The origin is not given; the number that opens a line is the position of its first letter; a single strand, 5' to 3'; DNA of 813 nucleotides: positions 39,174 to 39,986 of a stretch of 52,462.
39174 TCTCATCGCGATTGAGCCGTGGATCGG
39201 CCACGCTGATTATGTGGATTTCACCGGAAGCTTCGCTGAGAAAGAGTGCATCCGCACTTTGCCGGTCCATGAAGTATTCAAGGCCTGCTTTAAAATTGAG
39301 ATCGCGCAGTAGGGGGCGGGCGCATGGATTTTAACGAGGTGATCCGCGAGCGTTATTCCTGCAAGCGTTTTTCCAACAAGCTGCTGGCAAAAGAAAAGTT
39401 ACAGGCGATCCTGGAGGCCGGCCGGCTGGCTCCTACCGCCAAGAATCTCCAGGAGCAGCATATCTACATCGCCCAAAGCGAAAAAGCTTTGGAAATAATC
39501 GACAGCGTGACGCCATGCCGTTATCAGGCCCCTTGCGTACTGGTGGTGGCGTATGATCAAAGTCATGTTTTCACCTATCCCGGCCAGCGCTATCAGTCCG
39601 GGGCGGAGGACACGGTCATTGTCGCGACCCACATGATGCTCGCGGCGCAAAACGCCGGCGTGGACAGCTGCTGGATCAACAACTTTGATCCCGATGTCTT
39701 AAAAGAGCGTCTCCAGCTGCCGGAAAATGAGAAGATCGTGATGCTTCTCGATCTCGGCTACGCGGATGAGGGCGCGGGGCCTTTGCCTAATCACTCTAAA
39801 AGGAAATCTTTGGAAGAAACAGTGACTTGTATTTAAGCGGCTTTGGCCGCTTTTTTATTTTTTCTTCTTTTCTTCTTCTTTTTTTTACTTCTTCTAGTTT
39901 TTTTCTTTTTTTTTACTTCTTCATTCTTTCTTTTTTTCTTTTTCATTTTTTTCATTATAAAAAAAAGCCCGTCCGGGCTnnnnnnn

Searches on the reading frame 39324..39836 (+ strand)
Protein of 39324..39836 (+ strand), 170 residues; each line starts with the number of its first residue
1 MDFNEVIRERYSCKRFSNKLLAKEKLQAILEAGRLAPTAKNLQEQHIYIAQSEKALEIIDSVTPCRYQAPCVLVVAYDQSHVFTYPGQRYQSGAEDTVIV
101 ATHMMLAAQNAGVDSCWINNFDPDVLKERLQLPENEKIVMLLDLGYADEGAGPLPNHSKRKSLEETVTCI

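Call 48: search_protein_families(library=pfam, proteins=[window:39324-39836:+], max_evalue=0.00001)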
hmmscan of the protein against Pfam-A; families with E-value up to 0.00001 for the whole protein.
window:39324-39836:+ (170 aa): 2 families
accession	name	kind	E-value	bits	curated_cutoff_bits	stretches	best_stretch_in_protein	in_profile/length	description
PF00881.29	Nitroreductase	-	2.1e-27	96.8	23.5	2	67-146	88-167/167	Nitroreductase family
PF14512.11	TM1586_NiRdase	-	1.9e-11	44.4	27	1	102-167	89-149/215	Putative TM nitroreductase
